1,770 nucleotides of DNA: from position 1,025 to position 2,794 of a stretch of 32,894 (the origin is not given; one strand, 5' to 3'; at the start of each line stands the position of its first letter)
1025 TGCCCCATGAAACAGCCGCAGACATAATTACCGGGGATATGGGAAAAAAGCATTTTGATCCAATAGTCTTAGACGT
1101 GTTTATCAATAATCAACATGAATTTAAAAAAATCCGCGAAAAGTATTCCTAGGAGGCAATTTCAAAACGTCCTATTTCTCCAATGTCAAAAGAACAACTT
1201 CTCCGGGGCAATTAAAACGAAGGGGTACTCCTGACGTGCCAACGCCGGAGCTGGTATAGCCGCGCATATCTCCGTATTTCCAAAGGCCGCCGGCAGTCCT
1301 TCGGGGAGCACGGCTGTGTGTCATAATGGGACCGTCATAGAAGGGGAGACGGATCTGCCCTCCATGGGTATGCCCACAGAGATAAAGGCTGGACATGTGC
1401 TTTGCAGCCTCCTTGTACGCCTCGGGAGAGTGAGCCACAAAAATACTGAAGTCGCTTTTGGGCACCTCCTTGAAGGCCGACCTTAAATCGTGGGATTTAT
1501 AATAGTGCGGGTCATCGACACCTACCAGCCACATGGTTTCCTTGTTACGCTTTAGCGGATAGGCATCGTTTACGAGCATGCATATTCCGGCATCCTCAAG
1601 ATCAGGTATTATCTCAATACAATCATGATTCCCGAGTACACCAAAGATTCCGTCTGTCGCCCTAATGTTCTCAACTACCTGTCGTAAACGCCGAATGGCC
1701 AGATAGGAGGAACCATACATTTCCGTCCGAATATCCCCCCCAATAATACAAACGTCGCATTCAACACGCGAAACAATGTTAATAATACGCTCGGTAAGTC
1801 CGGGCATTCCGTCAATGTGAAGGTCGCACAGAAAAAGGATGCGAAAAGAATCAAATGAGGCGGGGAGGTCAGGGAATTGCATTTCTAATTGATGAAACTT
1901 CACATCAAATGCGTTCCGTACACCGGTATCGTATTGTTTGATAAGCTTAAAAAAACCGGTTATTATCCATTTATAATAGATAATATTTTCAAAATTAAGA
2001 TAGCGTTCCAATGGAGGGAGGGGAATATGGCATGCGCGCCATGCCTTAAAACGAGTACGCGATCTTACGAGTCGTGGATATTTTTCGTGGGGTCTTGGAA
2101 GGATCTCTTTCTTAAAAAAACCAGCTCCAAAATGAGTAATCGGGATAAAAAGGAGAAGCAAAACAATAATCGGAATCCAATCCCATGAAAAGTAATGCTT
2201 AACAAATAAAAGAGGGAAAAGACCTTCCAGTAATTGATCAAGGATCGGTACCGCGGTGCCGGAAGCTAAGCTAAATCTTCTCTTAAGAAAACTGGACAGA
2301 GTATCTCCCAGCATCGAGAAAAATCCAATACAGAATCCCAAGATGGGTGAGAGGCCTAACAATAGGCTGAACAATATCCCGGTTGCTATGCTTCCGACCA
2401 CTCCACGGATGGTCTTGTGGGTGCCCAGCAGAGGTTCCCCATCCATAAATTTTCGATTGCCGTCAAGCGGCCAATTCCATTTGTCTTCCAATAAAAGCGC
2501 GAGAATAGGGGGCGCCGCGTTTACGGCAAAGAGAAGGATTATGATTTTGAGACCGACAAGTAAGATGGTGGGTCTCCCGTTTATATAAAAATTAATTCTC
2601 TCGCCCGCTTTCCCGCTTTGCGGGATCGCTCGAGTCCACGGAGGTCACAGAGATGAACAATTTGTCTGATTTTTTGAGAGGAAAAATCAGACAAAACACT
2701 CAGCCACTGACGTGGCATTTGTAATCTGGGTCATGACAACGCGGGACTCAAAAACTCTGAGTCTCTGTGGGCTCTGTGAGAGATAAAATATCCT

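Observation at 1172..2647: CTP-transferase-like membrane domain fused to a metallophosphoesterase, with an upstream in-frame hydrophobic extension lacking a start codon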

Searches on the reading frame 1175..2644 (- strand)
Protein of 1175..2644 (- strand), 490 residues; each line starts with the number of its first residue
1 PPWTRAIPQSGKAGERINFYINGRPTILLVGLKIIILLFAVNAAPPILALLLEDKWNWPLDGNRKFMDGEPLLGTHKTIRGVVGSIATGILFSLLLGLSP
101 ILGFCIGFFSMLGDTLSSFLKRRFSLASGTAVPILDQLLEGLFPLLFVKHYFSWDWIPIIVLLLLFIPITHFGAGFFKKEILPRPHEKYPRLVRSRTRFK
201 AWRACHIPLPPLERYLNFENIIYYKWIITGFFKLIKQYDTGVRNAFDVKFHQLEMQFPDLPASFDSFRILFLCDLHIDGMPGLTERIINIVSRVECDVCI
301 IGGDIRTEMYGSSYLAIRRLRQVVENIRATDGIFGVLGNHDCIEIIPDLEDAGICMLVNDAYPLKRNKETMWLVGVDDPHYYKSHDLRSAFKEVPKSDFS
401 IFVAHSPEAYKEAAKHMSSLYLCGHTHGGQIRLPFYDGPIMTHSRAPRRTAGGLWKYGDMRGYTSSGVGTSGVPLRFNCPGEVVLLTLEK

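Call 4: search_protein_families(library=pfam, proteins=[window:1175-2644:-], max_evalue=1)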
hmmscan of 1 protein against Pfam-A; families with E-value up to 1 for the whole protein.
window:1175-2644:- (490 aa): 4 families
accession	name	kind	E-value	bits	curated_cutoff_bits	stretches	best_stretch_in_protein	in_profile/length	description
PF01864.22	CarS-like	-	1.9e-14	54.5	22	1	58-175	29-162/175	CDP-archaeol synthase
PF00149.33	Metallophos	-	6e-07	30.5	21.5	1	267-428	1-190/191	Calcineurin-like phosphoesterase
PF12850.12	Metallophos_2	-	0.00021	21.8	27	1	268-428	2-118/154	Calcineurin-like phosphoesterase superfamily domain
PF01148.25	CTP_transf_1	-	0.21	11.9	24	1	77-125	170-229/264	Cytidylyltransferase family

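Call 5: search_protein_families(library=ncbifam, proteins=[window:1175-2644:-], max_evalue=1)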
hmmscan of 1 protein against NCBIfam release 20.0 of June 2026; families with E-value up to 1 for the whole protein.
window:1175-2644:- (490 aa): 5 families
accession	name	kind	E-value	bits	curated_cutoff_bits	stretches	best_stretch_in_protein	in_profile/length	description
NF008460.0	PRK11340.1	equivalog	2.5e-28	99.3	188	1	251-488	38-270/271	phosphodiesterase YaeI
NF003114.0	PRK04032.1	equivalog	3.3e-20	72.6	148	1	48-174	23-158/172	CDP-2,3-bis-(O-geranylgeranyl)-sn-glycerol synthase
NF033458.1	lipid_A_LpxG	equivalog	2.4e-18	66.5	350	2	348-489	177-319/321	UDP-2,3-diacylglucosamine diphosphatase LpxG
TIGR00024.1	SbcD_rel_arch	hypoth_equivalog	0.0033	17.2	115.2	1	283-342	46-100/224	putative phosphoesterase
TIGR04123.1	P_estr_lig_assc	hypoth_equivalog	0.23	10.8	150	0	286-342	55-110/207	ligase-associated DNA damage response endonuclease PdeM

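Call 6: find_homologous_proteins(query=window:1175-2566:-)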
Query window:1175-2566:- (464 aa): 4537 proteins with E <= 0.001 among 8000 candidates; the best 120 are listed.
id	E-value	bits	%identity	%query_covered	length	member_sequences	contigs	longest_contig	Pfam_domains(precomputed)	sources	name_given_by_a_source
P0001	3.1e-296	1001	91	97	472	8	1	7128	PF00149.34,PF01864.22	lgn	-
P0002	5.2e-275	931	84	97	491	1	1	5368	PF00149.34,PF01864.22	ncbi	-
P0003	3.2e-252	856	77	97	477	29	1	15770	PF00149.34,PF01864.22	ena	-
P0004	7.1e-250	848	75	100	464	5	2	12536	PF00149.34,PF01864.22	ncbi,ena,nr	ncbi:MAG: CDP-archaeol synthase [Desulfobacterales bacterium]|nr:CDP-archaeol synthase [Desulfobacte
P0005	1.5e-245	834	78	94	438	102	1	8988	PF00149.34,PF01864.22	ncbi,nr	ncbi:MAG: CDP-archaeol synthase [Desulfobacterales bacterium]|nr:CDP-archaeol synthase [Desulfobacte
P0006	8.6e-237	805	71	97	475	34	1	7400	PF00149.34,PF01864.22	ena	-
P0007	1.8e-232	791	77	91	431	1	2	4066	PF00149.34,PF01864.22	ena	-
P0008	4.6e-229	779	77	90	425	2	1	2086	PF12850.13,PF00149.34,PF01864.22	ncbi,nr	ncbi:MAG: CDP-archaeol synthase [Desulfobacterales bacterium]|nr:CDP-archaeol synthase [Desulfobacte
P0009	1.1e-211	722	78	82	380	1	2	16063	PF00149.34,PF01864.22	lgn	-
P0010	1.9e-163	563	53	99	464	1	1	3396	PF00149.34,PF01864.22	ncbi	-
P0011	1.8e-161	556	51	99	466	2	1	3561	PF12850.13,PF00149.34,PF01864.22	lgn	-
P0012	5.9e-160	551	52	99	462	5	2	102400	PF00149.34,PF01864.22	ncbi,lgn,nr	ncbi:MAG: CDP-archaeol synthase [Desulfobacterales bacterium]|nr:CDP-archaeol synthase [Desulfobacte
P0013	7.3e-160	551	53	99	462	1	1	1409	PF00149.34,PF01864.22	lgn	-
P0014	3.9e-159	549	51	99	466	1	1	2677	PF12850.13,PF00149.34,PF01864.22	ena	-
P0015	4.2e-157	542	50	99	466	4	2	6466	PF00149.34,PF01864.22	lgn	-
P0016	1.1e-156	541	52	99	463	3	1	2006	PF00149.34,PF01864.22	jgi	-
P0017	2.6e-156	539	51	100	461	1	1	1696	PF00149.34,PF01864.22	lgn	-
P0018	6.2e-155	535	52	100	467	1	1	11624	PF12850.13,PF00149.34,PF01864.22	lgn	-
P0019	1.1e-154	534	50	99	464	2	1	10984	PF12850.13,PF00149.34,PF01864.22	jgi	jgi:predicted MPP superfamily phosphohydrolase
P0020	3.2e-154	532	52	99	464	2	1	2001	PF00149.34,PF01864.22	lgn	-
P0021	4.1e-154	532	51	96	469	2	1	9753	PF00149.34,PF01864.22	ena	-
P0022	4.8e-154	532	50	100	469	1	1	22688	PF00149.34,PF01864.22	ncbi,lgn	ncbi:MAG: CDP-archaeol synthase [Thermodesulfobacteriota bacterium]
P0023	6.1e-154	532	49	100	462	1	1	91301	PF00149.34,PF01864.22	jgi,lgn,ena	-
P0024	6.3e-154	531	50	98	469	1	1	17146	PF00149.34,PF01864.22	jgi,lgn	-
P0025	8.6e-154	531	50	99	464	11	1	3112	PF12850.13,PF00149.34,PF01864.22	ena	-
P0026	1.2e-153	531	52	98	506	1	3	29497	PF00149.34,PF01864.22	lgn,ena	-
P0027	1.3e-153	530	52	98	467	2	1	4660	PF00149.34,PF01864.22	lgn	-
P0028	1.7e-153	530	50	97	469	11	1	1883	PF00149.34,PF01864.22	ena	-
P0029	2.3e-153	530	52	97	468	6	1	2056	PF00149.34,PF01864.22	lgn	-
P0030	3.9e-153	529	50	97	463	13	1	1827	PF00149.34,PF01864.22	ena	-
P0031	1.3e-152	527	50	99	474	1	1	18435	PF00149.34,PF01864.22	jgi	jgi:uncharacterized protein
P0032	1.3e-152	527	51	99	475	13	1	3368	PF12850.13,PF00149.34,PF01864.22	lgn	-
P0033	1.5e-152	527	51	99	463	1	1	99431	PF00149.34,PF01864.22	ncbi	-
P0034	3.8e-152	526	49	100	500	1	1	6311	PF00149.34,PF01864.22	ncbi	-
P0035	5.4e-152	525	49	100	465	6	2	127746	PF12850.13,PF00149.34,PF01864.22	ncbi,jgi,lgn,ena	jgi:predicted MPP superfamily phosphohydrolase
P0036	2.2e-151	523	49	99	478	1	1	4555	PF01864.22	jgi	jgi:uncharacterized protein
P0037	3.0e-151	523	51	100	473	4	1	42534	PF00149.34,PF01864.22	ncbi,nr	ncbi:MAG: CDP-archaeol synthase [Desulfurivibrionaceae bacterium]|nr:CDP-archaeol synthase [Desulfur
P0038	3.2e-151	523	50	100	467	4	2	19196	PF00149.34,PF01864.22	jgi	-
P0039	3.5e-151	522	50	97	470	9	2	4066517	PF00149.34,PF01864.22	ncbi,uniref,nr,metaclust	ncbi:uncharacterized protein BuS5_03091 [Desulfosarcina sp. BuS5]|uniref:CDP-archaeol synthase n=1 T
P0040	7.3e-151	521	51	99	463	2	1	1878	PF00149.34,PF01864.22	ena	-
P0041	8.3e-151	521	51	98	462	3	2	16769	PF00149.34,PF01864.22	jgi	jgi:uncharacterized protein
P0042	1.0e-150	521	50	100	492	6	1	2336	PF12850.13,PF00149.34,PF01864.22,PF01148.26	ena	-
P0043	1.4e-150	520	51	97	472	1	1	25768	PF12850.13,PF00149.34,PF01864.22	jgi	jgi:uncharacterized protein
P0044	2.2e-150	520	50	100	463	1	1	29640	PF00149.34,PF01864.22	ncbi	-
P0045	2.3e-150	520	49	100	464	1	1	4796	PF00149.34,PF01864.22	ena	-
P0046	2.9e-150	519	50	99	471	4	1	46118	PF00149.34,PF01864.22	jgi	jgi:predicted MPP superfamily phosphohydrolase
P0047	3.2e-150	519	50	100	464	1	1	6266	PF00149.34,PF01864.22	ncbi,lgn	-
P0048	5.4e-150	519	50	99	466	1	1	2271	PF00149.34,PF01864.22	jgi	-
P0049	8.5e-150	518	50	97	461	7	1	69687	PF00149.34,PF01864.22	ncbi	-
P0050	8.7e-150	518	49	100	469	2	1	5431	PF12850.13,PF00149.34,PF01864.22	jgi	-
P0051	1.3e-149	517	51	97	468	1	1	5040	PF00149.34,PF01864.22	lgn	-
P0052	1.4e-149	517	50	97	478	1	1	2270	PF12850.13,PF00149.34,PF01864.22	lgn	-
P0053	1.5e-149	517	50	100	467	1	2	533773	PF00149.34,PF01864.22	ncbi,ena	-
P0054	1.6e-149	517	50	100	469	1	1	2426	PF00149.34,PF01864.22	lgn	-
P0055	1.7e-149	517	49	100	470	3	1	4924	PF00149.34,PF01864.22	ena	-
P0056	2.1e-149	517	49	99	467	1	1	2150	PF00149.34,PF01864.22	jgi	jgi:hypothetical protein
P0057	2.5e-149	516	49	100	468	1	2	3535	PF12850.13,PF00149.34,PF01864.22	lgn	-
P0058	2.9e-149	516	50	99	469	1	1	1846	PF12850.13,PF00149.34,PF01864.22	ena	-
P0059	3.6e-149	516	50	99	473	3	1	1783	PF12850.13,PF00149.34,PF01864.22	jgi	-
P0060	6.5e-149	515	51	100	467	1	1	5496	PF00149.34,PF01864.22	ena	-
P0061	8.3e-149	515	49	99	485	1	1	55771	PF12850.13,PF00149.34,PF01864.22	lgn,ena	-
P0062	9.9e-149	514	50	98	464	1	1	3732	PF00149.34,PF01864.22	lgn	-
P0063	1.1e-148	514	49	100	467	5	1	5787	PF12850.13,PF00149.34,PF01864.22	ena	-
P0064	1.3e-148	514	50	97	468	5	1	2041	PF00149.34,PF01864.22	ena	-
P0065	1.4e-148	514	49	99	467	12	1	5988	PF12850.13,PF00149.34,PF01864.22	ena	-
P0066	2.1e-148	513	49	99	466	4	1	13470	PF12850.13,PF00149.34,PF01864.22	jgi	-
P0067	2.6e-148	513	48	97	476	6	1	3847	PF12850.13,PF00149.34,PF01864.22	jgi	jgi:predicted MPP superfamily phosphohydrolase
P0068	2.9e-148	513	49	99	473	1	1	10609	PF00149.34,PF01864.22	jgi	jgi:predicted MPP superfamily phosphohydrolase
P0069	3.2e-148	513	49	100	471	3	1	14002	PF00149.34,PF01864.22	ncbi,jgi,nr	ncbi:MAG: CDP-archaeol synthase [Desulfobulbaceae bacterium]|nr:CDP-archaeol synthase [Desulfobulbac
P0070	4.2e-148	512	51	99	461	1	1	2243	PF00149.34,PF01864.22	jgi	jgi:predicted MPP superfamily phosphohydrolase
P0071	4.5e-148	512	48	99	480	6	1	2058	PF12850.13,PF00149.34,PF01864.22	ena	-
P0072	5.0e-148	512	49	100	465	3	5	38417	PF00149.34,PF01864.22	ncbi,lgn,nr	ncbi:MAG: CDP-archaeol synthase [Desulfobulbus sp.]|nr:MAG: CDP-archaeol synthase [Desulfobulbus sp.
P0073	5.8e-148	512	49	99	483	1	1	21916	PF00149.34,PF01864.22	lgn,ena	-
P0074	6.6e-148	512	49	99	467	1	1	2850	PF12850.13,PF00149.34,PF01864.22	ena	-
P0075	7.2e-148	512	49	97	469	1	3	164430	PF12850.13,PF00149.34,PF01864.22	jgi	jgi:hypothetical protein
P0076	8.9e-148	511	49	99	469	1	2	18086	PF12850.13,PF00149.34,PF01864.22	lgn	-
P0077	9.9e-148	511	49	100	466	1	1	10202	PF12850.13,PF00149.34,PF01864.22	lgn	-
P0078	1.4e-147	511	50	100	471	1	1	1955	PF12850.13,PF00149.34,PF01864.22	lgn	-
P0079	1.5e-147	510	49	98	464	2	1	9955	PF00149.34,PF01864.22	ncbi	-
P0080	1.5e-147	510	49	97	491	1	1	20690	PF12850.13,PF00149.34,PF01864.22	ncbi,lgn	-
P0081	1.8e-147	510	48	97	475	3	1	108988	PF12850.13,PF00149.34,PF01864.22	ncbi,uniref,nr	ncbi:CDP-archaeol synthase [Desulfohalobiaceae bacterium Ax17]|uniref:CDP-archaeol synthase n=1 Tax=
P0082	2.9e-147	510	49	99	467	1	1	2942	PF12850.13,PF00149.34,PF01864.22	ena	-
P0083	2.9e-147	510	48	100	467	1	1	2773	PF00149.34,PF01864.22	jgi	jgi:uncharacterized protein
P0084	3.7e-147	509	49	99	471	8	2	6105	PF00149.34,PF01864.22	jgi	-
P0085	4.7e-147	509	49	99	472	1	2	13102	PF12850.13,PF00149.34,PF01864.22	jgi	jgi:uncharacterized protein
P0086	4.7e-147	509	48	100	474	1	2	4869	PF00149.34,PF01864.22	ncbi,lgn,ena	-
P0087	4.9e-147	509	49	97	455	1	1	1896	PF00149.34,PF01864.22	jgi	jgi:predicted MPP superfamily phosphohydrolase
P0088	5.9e-147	509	48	98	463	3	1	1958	PF12850.13,PF00149.34,PF01864.22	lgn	-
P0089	6.2e-147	508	49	99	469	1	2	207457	PF00149.34,PF01864.22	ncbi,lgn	-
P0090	7.1e-147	508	50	100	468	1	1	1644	PF12850.13,PF00149.34,PF01864.22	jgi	jgi:hypothetical protein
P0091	9.0e-147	508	49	99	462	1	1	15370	PF00149.34,PF01864.22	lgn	-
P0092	9.7e-147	508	49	99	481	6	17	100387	PF00149.34,PF01864.22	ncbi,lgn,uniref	ncbi:CDP-archaeol synthase [Thioalkalivibrio sp.]|uniref:CDP-archaeol synthase n=1 Tax=Thioalkalivib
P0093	1.0e-146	508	49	99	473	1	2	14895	PF00149.34,PF01864.22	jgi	jgi:predicted MPP superfamily phosphohydrolase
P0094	1.0e-146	508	49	99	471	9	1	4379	PF12850.13,PF00149.34,PF01864.22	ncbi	-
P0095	1.1e-146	508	49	100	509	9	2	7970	PF12850.13,PF00149.34,PF01864.22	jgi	jgi:predicted MPP superfamily phosphohydrolase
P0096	1.2e-146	507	50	99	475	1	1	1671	PF00149.34,PF01864.22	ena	-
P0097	1.2e-146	507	49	100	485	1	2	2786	PF00149.34,PF01864.22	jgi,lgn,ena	-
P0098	1.3e-146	507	49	100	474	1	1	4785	PF00149.34,PF01864.22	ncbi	-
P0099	1.6e-146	507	48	99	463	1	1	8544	PF01864.22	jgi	-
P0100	1.8e-146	507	49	100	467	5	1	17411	PF00149.34,PF01864.22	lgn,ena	-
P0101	2.1e-146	507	49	99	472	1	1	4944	PF00149.34,PF01864.22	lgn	-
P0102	2.2e-146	507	49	99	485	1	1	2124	PF12850.13,PF00149.34,PF01864.22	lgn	-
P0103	2.2e-146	507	50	99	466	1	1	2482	PF00149.34,PF01864.22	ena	-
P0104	2.3e-146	507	49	99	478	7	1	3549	PF00149.34,PF01864.22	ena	-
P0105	2.4e-146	507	48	99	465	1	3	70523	PF12850.13,PF00149.34,PF01864.22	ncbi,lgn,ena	-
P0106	2.8e-146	506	50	97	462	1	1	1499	PF00149.34,PF01864.22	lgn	-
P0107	2.8e-146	506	49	99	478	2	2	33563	PF00149.34,PF01864.22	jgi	-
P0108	3.2e-146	506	48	100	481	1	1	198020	PF00149.34,PF01864.22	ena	-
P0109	3.3e-146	506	49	97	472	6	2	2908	PF12850.13,PF00149.34,PF01864.22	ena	-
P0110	3.4e-146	506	49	99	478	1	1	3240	PF00149.34,PF01864.22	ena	-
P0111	3.4e-146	506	48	99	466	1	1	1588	PF00149.34,PF01864.22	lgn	-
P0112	3.7e-146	506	50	98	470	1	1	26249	PF12850.13,PF00149.34,PF01864.22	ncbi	ncbi:MAG: CDP-archaeol synthase [Thermodesulfobacteriota bacterium]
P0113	4.1e-146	506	50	97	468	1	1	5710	PF00149.34,PF01864.22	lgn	-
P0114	4.2e-146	506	48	99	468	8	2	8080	PF12850.13,PF00149.34,PF01864.22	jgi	jgi:predicted MPP superfamily phosphohydrolase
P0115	5.1e-146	505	48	100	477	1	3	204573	PF12850.13,PF00149.34,PF01864.22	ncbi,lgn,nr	ncbi:MAG: CDP-archaeol synthase [Proteobacteria bacterium]|nr:CDP-archaeol synthase [Pseudomonadota 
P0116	5.2e-146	505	51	99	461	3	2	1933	PF00149.34,PF01864.22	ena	-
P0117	5.8e-146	505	49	100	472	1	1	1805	PF00149.34,PF01864.22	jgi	jgi:predicted MPP superfamily phosphohydrolase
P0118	6.0e-146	505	49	100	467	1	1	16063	PF00149.34,PF01864.22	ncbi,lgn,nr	ncbi:MAG: CDP-archaeol synthase [Desulfocapsa sp.]|nr:CDP-archaeol synthase [Desulfocapsa sp.]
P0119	6.5e-146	505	48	99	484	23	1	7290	PF12850.13,PF00149.34,PF01864.22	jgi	jgi:predicted MPP superfamily phosphohydrolase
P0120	7.6e-146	505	49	99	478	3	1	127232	PF00149.34,PF01864.22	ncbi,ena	-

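Call 9: find_encoding_contigs(protein=P0005, flank=3000, max_places=4)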
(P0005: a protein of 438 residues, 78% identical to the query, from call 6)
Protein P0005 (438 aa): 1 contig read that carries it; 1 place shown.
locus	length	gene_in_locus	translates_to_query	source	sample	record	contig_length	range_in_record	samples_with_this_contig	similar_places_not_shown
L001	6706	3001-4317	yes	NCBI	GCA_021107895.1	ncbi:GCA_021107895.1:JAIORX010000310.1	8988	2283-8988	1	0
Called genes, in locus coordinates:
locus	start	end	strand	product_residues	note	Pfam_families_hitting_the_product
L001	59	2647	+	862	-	PF02861:Clp_N, PF23569:NBD_SMAX1, PF00004:AAA, PF17871:AAA_lid_9, PF00004:AAA, PF07724:AAA_2, PF07728:AAA_5, PF10431:ClpB_D2-small, +6 more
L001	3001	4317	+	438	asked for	PF01864:CarS-like, PF00149:Metallophos (weak)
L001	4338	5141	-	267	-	PF03372:Exo_endo_phos (weak)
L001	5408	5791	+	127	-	PF05598:DUF772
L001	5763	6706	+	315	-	?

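Call 10: find_encoding_contigs(protein=P0001, flank=3000, max_places=3)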
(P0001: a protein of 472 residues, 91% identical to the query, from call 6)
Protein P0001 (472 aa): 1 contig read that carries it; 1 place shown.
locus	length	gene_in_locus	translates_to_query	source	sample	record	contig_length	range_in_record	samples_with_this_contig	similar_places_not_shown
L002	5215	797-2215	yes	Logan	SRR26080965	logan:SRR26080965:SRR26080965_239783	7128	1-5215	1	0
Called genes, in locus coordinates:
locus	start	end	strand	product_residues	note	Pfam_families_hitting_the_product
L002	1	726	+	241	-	?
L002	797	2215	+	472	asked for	PF01864:CarS-like, PF00149:Metallophos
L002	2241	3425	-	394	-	PF00072:Response_reg, PF13487:HD_5, PF01966:HD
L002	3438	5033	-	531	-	PF00672:HAMP (faint), PF02518:HATPase_c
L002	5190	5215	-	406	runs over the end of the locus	PF13433:Peripla_BP_5, PF13458:Peripla_BP_6, PF01094:ANF_receptor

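Call 11: find_encoding_contigs(protein=P0002, flank=3000, max_places=3)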
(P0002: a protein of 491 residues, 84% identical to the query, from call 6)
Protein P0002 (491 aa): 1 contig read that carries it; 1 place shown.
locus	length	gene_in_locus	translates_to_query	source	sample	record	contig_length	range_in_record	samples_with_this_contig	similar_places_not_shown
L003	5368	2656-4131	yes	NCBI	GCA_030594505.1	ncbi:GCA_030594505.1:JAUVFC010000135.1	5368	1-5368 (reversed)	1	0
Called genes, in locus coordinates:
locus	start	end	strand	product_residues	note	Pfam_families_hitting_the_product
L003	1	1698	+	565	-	?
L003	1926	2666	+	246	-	PF01479:S4, PF01728:FtsJ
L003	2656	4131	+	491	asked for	PF01864:CarS-like, PF00149:Metallophos (weak)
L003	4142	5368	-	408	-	?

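Call 16: find_encoding_contigs(protein=P0003, flank=3000, max_places=2)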
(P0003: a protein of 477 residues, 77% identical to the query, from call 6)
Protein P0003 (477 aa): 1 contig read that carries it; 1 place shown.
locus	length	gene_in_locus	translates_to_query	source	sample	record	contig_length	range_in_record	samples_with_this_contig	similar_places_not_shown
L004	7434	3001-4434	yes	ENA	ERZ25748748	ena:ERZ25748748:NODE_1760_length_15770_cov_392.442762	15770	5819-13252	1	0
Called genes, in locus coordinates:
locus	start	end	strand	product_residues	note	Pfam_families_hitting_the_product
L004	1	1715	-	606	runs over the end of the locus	PF01541:GIY-YIG, PF27096:UvrC_M, PF02151:UVR (weak), PF22920:UvrC_RNaseH, PF08459:UvrC_RNaseH_dom, PF14520:HHH_5, PF12826:HHH_2 (weak)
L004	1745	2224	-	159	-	-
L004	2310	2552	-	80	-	-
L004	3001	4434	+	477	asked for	PF01864:CarS-like, PF00149:Metallophos (weak)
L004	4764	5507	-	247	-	PF05838:Glyco_hydro_108, PF09374:PG_binding_3 (weak), PF01471:PG_binding_1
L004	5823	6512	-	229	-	-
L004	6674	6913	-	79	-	PF12441:CopG_antitoxin, PF14384:BrnA_antitoxin (weak)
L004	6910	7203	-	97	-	PF04365:BrnT_toxin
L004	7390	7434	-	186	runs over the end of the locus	-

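Call 17: find_encoding_contigs(protein=P0004, flank=3000, max_places=2)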
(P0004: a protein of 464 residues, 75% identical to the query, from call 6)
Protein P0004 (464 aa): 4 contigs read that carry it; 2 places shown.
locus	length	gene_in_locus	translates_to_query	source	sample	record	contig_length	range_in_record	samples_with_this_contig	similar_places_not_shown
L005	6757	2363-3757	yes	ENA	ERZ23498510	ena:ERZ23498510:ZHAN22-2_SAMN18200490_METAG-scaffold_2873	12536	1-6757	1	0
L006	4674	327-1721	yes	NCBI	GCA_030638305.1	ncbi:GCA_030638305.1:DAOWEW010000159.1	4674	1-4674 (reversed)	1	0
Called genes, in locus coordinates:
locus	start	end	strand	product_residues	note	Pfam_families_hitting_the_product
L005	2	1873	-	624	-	?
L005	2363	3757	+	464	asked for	PF01864:CarS-like, PF00149:Metallophos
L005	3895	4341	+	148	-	PF00582:Usp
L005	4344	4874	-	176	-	PF06725:3D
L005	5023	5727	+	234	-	PF00005:ABC_tran, PF13304:AAA_21 (faint), PF02463:SMC_N (weak)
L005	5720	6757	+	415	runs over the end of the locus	PF12704:MacB_PCD, PF02687:FtsX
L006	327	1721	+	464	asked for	PF01864:CarS-like, PF00149:Metallophos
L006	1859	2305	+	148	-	PF00582:Usp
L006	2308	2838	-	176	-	PF06725:3D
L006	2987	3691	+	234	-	PF00005:ABC_tran, PF13304:AAA_21 (faint), PF02463:SMC_N (weak)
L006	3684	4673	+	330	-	?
